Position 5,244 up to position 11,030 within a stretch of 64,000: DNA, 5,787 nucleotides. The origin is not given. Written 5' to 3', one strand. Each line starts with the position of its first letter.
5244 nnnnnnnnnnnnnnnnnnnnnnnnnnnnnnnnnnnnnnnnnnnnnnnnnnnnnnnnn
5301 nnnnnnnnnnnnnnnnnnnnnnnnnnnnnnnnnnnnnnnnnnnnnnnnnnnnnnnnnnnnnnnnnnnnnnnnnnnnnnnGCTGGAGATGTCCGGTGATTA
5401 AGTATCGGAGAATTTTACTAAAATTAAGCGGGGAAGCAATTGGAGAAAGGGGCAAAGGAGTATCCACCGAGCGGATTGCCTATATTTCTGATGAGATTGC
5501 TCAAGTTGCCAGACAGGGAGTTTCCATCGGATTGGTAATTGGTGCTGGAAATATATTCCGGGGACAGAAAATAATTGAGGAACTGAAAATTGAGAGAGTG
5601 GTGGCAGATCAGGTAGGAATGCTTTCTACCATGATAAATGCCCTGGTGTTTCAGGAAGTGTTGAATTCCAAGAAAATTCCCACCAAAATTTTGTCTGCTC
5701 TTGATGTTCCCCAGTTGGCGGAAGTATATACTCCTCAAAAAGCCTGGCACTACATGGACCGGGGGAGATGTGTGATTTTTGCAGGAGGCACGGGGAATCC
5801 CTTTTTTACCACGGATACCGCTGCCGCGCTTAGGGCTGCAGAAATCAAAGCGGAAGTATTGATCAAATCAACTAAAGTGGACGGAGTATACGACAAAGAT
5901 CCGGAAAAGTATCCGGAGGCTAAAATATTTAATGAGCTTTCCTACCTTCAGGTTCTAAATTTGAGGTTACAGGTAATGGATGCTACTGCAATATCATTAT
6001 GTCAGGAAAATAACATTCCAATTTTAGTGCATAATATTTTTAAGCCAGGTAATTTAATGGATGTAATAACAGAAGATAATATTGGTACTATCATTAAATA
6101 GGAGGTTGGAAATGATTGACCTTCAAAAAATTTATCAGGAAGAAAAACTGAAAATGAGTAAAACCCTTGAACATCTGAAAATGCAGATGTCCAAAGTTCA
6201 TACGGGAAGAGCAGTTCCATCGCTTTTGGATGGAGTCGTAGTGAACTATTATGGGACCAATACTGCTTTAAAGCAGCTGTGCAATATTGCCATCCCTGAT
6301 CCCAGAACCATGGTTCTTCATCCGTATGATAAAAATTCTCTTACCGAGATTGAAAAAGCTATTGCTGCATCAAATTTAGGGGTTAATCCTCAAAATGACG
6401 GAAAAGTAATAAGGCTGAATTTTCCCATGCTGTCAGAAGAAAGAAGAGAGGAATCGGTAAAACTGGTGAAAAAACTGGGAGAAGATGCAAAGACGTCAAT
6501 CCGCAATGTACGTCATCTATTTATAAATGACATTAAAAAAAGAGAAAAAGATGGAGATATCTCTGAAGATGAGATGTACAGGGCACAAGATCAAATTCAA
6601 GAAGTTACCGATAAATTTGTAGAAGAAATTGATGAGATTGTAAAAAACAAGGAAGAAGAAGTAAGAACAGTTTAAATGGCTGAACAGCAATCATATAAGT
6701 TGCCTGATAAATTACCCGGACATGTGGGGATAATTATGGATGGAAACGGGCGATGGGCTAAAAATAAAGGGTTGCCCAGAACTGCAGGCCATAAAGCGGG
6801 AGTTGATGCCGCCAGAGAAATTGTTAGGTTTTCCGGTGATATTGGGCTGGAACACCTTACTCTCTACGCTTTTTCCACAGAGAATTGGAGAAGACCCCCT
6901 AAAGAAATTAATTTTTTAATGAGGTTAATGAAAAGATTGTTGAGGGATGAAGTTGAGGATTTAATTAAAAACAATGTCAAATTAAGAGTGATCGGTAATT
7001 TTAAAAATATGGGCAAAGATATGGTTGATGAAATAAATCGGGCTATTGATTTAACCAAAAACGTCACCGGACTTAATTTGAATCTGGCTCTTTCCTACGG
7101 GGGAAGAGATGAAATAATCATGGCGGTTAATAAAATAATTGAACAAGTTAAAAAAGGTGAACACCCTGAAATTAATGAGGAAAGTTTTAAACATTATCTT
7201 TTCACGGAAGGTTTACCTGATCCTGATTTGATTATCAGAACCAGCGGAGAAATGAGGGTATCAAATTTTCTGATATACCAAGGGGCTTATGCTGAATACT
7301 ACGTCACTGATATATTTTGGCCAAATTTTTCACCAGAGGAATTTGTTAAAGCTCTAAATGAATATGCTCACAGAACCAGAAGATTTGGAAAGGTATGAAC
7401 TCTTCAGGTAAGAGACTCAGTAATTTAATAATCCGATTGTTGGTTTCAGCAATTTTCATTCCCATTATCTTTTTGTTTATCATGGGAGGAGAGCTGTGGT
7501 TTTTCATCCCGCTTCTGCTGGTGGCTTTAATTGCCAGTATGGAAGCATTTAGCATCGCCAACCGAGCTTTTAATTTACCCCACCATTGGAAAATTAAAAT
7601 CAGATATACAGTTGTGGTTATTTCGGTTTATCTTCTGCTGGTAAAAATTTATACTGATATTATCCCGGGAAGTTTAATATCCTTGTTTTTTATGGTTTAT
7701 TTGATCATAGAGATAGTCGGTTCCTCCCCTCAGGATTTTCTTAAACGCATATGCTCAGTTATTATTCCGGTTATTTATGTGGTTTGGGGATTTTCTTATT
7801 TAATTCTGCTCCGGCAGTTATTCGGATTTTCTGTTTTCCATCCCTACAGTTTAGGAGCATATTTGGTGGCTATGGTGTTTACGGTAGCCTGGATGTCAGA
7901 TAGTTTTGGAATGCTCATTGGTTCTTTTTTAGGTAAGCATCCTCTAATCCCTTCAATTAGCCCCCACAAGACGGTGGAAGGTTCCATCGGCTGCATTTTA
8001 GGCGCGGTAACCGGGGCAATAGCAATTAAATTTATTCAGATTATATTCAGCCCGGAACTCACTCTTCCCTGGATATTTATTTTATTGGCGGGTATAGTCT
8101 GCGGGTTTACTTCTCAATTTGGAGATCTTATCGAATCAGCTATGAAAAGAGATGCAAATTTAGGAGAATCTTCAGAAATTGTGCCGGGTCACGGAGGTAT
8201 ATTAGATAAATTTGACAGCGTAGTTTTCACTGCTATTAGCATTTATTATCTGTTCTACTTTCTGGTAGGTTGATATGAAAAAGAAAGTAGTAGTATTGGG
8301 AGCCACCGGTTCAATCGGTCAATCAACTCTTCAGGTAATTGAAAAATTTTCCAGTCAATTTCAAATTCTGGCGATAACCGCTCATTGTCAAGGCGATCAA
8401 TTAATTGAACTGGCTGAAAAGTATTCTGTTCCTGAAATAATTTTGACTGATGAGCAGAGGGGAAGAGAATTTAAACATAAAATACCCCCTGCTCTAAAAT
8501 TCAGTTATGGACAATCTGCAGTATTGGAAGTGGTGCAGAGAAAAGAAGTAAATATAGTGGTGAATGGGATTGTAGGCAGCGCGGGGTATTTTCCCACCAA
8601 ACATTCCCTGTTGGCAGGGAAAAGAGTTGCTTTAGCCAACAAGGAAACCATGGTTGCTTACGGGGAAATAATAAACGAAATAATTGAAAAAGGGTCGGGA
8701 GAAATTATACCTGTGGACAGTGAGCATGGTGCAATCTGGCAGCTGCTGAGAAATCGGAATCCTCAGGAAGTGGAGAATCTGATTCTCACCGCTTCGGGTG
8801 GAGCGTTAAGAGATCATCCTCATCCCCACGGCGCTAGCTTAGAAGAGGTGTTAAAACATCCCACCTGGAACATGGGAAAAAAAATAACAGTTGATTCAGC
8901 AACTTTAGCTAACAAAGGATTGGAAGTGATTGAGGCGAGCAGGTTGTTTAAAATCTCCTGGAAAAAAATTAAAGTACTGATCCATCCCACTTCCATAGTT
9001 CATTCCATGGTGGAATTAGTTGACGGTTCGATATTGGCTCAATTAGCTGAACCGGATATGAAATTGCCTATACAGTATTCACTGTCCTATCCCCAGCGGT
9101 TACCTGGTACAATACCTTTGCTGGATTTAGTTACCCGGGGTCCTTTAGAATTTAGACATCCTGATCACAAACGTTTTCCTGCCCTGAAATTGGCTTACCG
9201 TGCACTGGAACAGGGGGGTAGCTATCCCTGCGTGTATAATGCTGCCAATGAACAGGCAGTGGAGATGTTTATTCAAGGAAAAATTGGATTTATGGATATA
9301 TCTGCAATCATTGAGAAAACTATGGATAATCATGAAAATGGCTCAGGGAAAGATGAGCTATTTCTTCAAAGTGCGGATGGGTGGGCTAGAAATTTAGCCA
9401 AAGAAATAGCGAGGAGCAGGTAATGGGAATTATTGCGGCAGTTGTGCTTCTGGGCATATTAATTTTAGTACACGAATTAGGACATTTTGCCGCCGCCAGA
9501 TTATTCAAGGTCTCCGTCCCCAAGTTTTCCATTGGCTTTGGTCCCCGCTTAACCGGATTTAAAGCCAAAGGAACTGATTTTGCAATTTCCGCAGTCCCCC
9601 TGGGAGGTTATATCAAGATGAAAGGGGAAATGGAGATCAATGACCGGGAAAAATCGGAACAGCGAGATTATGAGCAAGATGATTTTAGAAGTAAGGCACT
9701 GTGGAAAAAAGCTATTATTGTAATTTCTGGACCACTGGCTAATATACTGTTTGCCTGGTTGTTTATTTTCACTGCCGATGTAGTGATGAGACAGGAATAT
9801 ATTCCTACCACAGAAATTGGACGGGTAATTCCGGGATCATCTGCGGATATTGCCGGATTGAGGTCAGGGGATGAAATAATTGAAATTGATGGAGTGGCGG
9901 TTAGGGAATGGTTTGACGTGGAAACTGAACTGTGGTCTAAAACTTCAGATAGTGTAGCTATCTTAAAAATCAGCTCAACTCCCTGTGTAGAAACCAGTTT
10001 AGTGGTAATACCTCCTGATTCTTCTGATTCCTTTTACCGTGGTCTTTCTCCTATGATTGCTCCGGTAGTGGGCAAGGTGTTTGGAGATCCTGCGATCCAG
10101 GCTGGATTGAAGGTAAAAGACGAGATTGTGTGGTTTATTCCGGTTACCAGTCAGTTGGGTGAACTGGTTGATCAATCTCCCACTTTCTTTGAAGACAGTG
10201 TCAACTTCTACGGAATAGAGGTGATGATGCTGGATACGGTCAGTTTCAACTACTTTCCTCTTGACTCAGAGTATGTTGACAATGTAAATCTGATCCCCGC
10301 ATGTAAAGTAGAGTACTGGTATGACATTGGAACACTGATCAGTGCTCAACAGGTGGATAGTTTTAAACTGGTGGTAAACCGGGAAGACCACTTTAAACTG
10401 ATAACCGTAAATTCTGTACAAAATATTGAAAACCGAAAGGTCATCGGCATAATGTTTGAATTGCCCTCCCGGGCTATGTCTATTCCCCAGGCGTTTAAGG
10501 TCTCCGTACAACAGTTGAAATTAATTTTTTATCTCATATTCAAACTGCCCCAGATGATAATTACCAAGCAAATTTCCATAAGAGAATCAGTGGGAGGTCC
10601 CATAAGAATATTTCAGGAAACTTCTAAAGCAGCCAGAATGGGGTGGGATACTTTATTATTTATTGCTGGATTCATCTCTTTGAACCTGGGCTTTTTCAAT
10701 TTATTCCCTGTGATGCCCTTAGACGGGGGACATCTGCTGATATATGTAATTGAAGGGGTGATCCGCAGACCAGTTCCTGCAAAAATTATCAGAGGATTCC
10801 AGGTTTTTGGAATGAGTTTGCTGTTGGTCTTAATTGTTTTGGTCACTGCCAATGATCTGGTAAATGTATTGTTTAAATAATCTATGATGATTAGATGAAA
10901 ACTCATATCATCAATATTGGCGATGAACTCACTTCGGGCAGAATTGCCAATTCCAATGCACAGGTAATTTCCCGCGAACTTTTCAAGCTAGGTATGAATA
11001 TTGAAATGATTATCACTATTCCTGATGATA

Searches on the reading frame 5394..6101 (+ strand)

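Call 62: search_protein_families(library=pfam, max_evalue=0.00001, proteins=[window:5394-6101:+])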
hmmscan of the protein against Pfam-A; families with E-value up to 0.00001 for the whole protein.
window:5394-6101:+ (235 aa): 1 family
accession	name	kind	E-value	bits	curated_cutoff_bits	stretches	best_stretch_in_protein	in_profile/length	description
PF00696.33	AA_kinase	-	2.7e-34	119.4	24.9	1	6-213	2-233/234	Amino acid kinase family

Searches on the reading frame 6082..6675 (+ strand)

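Call 62: search_protein_families(library=pfam, max_evalue=0.00001, proteins=[window:6082-6675:+])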
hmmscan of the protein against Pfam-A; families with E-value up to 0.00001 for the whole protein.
window:6082-6675:+ (197 aa): 1 family
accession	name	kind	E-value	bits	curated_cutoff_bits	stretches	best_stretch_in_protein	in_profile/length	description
PF01765.24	RRF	-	7.7e-62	208.4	29.7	1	32-194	1-163/164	Ribosome recycling factor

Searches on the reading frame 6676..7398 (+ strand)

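Call 62: search_protein_families(library=pfam, max_evalue=0.00001, proteins=[window:6676-7398:+])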
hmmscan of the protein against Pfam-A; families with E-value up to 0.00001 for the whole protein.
window:6676-7398:+ (240 aa): 1 family
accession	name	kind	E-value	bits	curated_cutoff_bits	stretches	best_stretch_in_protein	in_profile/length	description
PF01255.24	Prenyltransf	-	2.1e-83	279.6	27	1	20-238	1-219/219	Putative undecaprenyl diphosphate synthase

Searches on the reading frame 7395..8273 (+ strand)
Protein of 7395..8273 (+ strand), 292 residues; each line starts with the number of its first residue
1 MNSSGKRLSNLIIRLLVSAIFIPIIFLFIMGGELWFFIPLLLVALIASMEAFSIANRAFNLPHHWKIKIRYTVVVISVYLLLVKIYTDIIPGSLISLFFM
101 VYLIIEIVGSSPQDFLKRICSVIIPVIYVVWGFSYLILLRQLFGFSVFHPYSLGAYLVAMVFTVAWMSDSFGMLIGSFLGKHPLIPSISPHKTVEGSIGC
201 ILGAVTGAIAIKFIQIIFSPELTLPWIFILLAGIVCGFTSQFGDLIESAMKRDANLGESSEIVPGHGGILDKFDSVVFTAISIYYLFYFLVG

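Call 62: search_protein_families(library=pfam, max_evalue=0.00001, proteins=[window:7395-8273:+])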
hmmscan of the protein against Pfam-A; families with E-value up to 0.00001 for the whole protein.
window:7395-8273:+ (292 aa): 1 family
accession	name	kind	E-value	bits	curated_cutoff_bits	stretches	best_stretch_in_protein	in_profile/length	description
PF01148.25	CTP_transf_1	-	1.8e-47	162.9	24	1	13-289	2-263/264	Cytidylyltransferase family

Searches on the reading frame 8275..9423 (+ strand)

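Call 62: search_protein_families(library=pfam, max_evalue=0.00001, proteins=[window:8275-9423:+])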
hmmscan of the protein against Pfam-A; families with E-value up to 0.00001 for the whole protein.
window:8275-9423:+ (382 aa): 3 families
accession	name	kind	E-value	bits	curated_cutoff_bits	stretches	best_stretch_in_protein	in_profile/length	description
PF13288.12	DXPR_C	-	7.8e-39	133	27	1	257-373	1-114/115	DXP reductoisomerase C-terminal domain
PF02670.22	DXP_reductoisom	-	5.8e-33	114.8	21.7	1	5-130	1-129/129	1-deoxy-D-xylulose 5-phosphate reductoisomerase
PF08436.17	DXP_redisom_C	-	2.8e-32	111.1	26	1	144-225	1-84/84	1-deoxy-D-xylulose 5-phosphate reductoisomerase C-terminal domain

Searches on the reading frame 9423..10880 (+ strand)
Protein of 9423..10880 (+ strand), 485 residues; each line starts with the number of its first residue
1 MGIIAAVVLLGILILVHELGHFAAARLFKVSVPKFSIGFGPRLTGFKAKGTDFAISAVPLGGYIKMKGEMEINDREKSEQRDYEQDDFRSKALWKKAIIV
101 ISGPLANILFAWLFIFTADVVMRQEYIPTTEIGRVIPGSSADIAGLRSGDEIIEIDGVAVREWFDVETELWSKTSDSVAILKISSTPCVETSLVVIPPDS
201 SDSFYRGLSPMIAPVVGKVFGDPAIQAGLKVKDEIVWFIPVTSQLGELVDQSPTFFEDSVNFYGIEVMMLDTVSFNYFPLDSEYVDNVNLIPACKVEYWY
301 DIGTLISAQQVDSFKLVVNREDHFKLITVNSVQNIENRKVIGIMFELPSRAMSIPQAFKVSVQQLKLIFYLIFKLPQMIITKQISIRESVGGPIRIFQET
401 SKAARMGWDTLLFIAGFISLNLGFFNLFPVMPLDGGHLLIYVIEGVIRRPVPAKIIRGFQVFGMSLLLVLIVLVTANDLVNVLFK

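Call 62: search_protein_families(library=pfam, max_evalue=0.00001, proteins=[window:9423-10880:+])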
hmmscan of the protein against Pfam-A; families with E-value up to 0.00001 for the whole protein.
window:9423-10880:+ (485 aa): 4 families
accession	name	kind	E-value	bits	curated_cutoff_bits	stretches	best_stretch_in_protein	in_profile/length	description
PF02163.28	Peptidase_M50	-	9.3e-60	202.1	27.2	1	6-470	2-221/221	Peptidase family M50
PF00595.29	PDZ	-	1e-07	32.7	23.2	1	128-170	25-67/81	PDZ domain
PF17820.7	PDZ_6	-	4.2e-07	30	27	1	132-161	2-31/54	PDZ domain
PF13180.12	PDZ_2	-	2.9e-06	27.9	27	0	134-181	18-65/80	PDZ domain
